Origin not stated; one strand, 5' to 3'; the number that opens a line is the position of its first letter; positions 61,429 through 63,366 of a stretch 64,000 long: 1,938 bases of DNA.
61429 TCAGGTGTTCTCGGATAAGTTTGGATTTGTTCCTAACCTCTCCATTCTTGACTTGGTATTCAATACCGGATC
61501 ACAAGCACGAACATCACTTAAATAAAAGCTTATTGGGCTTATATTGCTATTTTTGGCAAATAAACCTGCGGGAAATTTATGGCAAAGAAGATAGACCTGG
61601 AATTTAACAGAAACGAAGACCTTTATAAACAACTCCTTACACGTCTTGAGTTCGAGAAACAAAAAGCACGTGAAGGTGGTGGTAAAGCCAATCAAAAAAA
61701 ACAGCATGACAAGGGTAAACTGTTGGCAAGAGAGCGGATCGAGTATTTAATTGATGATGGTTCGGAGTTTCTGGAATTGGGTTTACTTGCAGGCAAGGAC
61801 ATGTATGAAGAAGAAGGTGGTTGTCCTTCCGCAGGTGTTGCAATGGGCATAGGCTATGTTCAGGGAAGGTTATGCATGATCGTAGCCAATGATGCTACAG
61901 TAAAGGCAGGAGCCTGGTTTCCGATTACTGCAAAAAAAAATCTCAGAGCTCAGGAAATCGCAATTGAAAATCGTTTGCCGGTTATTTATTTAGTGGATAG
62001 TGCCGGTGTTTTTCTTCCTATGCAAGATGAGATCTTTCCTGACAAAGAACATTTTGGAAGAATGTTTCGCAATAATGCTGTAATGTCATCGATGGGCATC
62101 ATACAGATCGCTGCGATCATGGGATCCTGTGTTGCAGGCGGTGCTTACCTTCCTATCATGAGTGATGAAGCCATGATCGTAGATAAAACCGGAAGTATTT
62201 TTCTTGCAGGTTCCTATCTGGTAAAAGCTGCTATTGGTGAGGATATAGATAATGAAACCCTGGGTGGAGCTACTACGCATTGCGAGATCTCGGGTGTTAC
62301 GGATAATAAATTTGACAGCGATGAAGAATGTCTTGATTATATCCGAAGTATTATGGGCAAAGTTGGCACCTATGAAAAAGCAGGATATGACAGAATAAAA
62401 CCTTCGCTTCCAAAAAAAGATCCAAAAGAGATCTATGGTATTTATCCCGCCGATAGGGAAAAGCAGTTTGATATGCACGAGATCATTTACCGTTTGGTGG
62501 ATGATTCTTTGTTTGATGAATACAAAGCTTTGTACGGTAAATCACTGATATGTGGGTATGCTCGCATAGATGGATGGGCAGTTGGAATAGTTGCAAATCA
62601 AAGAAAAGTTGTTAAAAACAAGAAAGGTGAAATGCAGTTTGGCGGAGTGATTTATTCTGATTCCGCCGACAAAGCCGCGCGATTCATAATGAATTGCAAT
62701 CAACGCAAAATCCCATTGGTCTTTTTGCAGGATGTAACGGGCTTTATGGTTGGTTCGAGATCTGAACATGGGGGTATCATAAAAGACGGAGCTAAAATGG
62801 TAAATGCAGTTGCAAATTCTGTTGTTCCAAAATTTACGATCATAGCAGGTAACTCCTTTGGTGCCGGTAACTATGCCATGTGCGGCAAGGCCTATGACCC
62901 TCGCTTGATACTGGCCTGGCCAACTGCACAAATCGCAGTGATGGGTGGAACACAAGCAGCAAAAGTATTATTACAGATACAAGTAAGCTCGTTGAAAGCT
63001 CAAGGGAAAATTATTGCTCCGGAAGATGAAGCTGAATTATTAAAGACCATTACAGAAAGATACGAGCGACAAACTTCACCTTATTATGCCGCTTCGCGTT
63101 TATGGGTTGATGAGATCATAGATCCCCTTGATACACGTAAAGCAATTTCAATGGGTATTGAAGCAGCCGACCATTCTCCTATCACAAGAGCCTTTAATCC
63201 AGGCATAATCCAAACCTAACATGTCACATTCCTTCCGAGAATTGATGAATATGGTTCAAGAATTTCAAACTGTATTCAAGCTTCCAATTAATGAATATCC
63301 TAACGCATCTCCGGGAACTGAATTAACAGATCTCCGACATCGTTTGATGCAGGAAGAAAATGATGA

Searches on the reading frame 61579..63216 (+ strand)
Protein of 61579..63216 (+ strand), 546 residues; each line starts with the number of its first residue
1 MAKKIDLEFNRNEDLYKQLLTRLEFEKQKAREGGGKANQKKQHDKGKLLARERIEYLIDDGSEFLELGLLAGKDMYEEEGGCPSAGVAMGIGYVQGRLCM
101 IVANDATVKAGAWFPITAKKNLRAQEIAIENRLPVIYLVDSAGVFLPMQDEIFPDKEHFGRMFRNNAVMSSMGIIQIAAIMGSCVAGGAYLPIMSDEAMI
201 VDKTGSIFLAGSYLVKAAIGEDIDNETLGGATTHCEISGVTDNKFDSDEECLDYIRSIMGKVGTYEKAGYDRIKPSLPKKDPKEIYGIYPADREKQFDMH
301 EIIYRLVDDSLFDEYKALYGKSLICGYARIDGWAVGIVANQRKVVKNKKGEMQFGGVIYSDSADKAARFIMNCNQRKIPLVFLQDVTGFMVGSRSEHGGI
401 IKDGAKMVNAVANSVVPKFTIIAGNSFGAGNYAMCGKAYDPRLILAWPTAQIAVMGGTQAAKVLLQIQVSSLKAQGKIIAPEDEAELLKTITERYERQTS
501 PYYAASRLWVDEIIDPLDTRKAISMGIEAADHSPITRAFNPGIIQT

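Call 77: search_protein_families(library=pfam, proteins=[window:61579-63216:+], max_evalue=0.00001)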
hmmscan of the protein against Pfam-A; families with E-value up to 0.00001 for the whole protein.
window:61579-63216:+ (546 aa): 3 families
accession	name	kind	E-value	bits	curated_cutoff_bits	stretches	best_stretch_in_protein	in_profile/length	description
PF01039.27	Carboxyl_trans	-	2.5e-154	515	22.3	1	41-536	1-484/493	Carboxyl transferase domain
PF03255.19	ACCA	-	7.4e-11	42.2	23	1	320-433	91-203/310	Acetyl co-enzyme A carboxylase carboxyltransferase-like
PF06833.16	MdcE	-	2.7e-07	31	32.7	0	374-480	24-129/196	Malonate decarboxylase gamma subunit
